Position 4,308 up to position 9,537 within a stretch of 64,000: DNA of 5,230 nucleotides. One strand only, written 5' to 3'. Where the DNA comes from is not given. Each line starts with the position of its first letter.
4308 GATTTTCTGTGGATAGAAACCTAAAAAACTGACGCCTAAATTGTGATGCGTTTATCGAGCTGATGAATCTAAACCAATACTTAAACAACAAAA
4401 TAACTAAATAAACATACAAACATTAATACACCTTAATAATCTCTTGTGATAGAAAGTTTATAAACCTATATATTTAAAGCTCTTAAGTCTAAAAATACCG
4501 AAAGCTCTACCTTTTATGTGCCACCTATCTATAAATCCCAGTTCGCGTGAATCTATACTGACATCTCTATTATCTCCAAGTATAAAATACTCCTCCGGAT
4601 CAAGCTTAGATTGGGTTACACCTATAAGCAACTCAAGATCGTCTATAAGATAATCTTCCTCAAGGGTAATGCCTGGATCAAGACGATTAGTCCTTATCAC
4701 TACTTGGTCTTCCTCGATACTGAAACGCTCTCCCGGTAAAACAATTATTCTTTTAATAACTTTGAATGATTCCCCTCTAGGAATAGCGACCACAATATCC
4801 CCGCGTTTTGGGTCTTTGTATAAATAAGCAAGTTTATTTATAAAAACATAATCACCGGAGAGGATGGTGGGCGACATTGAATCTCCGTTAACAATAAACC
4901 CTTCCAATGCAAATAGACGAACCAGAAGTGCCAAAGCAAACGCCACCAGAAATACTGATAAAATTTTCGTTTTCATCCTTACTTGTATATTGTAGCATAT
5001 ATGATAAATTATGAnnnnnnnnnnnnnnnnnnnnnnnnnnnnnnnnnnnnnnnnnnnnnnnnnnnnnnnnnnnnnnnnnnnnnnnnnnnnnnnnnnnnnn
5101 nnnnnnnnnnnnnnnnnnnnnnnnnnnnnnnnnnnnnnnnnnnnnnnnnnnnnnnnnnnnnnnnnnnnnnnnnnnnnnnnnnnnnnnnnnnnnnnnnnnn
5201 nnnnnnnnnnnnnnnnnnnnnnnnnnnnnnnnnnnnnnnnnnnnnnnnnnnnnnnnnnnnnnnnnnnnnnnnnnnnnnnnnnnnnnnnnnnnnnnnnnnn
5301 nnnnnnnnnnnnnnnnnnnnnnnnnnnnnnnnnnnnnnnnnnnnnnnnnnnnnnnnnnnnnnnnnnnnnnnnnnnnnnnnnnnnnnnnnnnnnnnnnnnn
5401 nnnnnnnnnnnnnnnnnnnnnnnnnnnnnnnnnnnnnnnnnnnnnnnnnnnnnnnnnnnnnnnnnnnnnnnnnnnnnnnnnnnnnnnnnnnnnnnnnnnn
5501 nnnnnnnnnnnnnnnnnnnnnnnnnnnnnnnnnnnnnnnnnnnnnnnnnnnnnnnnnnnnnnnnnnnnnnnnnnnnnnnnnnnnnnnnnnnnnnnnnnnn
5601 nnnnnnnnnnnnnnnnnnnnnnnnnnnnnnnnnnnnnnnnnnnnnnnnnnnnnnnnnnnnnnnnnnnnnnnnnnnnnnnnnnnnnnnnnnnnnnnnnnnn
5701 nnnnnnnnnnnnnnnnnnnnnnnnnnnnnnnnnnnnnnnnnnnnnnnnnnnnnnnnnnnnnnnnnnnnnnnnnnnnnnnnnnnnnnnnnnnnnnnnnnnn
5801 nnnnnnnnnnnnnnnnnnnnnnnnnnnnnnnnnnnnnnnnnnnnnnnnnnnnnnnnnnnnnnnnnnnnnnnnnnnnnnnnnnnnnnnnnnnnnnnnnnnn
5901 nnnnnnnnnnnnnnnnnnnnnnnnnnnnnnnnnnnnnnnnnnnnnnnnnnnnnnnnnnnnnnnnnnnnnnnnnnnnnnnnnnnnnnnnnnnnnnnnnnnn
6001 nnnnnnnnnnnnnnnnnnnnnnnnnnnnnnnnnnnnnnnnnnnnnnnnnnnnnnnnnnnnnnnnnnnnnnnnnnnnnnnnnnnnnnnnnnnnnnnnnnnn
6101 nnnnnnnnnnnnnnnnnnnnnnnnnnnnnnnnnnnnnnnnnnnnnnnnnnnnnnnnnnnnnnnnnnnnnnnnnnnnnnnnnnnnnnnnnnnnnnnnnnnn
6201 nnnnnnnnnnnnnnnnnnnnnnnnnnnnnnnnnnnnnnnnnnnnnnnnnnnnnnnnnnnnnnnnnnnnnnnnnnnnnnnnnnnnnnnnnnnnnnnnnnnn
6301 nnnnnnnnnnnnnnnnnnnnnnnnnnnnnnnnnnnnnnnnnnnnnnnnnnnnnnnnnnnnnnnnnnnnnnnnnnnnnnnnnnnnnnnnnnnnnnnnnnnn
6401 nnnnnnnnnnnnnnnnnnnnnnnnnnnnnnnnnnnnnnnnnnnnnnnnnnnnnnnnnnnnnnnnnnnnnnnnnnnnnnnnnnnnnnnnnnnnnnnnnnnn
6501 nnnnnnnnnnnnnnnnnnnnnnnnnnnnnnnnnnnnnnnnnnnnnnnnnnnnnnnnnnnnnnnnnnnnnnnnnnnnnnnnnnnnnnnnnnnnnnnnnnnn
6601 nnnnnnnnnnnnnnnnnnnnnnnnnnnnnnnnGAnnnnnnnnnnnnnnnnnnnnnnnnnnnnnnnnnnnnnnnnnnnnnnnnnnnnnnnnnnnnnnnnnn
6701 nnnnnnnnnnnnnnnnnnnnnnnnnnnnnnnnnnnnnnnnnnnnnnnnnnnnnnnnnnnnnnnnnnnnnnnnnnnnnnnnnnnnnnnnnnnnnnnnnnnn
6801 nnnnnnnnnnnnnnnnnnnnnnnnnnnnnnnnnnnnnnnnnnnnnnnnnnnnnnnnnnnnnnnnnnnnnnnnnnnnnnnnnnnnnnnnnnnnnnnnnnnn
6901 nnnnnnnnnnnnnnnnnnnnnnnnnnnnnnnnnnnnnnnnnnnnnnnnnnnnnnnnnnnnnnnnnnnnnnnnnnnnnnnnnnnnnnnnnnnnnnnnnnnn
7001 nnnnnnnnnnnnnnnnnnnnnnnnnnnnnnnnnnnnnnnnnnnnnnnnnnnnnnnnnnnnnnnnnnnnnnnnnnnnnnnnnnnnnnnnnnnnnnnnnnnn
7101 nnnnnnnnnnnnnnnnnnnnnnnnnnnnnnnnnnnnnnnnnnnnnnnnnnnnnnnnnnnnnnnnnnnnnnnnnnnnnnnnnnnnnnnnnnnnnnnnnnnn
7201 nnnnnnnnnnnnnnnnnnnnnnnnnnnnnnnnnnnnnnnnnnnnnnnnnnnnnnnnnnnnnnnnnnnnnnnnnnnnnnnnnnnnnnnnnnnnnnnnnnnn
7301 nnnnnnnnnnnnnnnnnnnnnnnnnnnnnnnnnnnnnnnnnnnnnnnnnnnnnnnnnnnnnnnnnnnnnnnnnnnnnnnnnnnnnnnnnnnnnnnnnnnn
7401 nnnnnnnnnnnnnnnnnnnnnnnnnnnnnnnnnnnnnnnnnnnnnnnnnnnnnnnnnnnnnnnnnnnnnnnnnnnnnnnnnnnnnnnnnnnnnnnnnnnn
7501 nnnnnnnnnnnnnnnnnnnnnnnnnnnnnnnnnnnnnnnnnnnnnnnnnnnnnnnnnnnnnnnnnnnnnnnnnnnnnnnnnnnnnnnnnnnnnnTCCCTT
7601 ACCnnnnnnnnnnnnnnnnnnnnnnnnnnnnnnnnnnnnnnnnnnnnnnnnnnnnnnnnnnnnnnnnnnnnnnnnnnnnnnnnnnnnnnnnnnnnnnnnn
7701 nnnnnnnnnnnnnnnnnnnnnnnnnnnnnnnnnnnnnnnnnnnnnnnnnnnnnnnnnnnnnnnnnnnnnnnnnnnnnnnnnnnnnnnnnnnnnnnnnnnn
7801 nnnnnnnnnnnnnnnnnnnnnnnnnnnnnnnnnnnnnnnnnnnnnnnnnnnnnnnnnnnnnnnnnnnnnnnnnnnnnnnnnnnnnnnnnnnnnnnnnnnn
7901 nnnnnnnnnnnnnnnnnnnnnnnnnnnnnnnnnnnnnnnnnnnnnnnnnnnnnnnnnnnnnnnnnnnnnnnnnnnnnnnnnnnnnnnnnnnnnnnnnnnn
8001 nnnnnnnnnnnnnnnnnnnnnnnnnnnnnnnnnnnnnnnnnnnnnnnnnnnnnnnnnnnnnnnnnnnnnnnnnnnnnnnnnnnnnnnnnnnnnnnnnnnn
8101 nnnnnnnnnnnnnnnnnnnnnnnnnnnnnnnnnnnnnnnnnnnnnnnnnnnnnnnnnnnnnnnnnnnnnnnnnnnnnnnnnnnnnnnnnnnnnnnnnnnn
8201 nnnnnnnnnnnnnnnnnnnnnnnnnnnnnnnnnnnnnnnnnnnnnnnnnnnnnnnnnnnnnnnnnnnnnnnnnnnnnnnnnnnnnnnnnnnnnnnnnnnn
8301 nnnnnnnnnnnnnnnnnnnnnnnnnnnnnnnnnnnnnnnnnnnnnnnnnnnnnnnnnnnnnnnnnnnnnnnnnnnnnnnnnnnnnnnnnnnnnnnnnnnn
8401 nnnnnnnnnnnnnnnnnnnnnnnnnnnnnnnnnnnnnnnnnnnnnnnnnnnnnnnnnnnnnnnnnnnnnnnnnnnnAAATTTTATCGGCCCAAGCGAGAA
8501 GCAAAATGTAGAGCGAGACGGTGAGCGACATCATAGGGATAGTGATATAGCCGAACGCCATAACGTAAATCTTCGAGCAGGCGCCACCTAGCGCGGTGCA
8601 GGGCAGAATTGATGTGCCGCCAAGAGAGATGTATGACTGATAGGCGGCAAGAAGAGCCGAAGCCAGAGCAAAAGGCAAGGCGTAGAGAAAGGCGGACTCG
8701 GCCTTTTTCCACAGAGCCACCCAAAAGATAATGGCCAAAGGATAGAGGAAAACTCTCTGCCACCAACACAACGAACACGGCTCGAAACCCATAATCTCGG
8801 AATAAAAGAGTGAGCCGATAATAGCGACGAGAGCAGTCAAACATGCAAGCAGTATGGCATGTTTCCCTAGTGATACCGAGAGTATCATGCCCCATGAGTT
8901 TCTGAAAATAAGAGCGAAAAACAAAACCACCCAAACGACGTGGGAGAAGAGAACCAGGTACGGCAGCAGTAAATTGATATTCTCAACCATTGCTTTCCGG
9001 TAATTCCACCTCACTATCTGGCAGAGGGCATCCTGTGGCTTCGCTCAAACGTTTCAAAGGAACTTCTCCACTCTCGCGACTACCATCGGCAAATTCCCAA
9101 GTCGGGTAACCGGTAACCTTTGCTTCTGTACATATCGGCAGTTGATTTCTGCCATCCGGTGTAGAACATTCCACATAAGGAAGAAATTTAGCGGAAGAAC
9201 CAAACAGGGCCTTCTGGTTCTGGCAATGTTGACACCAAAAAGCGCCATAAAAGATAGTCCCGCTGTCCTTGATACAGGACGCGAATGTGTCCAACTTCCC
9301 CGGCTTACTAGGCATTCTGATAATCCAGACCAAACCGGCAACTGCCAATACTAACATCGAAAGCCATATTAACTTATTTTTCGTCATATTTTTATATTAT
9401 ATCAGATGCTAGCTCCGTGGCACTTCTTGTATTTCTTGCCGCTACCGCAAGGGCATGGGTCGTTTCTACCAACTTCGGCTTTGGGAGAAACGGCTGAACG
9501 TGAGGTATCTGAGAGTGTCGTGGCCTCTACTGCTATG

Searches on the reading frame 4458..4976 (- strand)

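Call 82: search_protein_families(library=pfam, proteins=[window:4458-4976:-], max_evalue=0.01)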
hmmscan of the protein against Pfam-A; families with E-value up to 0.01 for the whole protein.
window:4458-4976:- (172 aa): 2 families
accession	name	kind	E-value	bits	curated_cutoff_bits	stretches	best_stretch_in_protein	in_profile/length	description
PF10502.14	Peptidase_S26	-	7.4e-35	120.8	22.9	1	4-161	3-166/168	Signal peptidase, peptidase S26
PF00717.28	Peptidase_S24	-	3.7e-06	27.1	23.3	1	28-79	39-84/116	Peptidase S24-like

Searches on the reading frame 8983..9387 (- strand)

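Call 82: search_protein_families(library=pfam, proteins=[window:8983-9387:-], max_evalue=0.01)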
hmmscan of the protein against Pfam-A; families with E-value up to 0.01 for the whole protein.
window:8983-9387:- (134 aa): 1 family
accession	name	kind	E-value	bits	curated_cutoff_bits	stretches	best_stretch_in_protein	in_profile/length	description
PF00085.26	Thioredoxin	-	0.00033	21.1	23.5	1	46-107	24-86/103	Thioredoxin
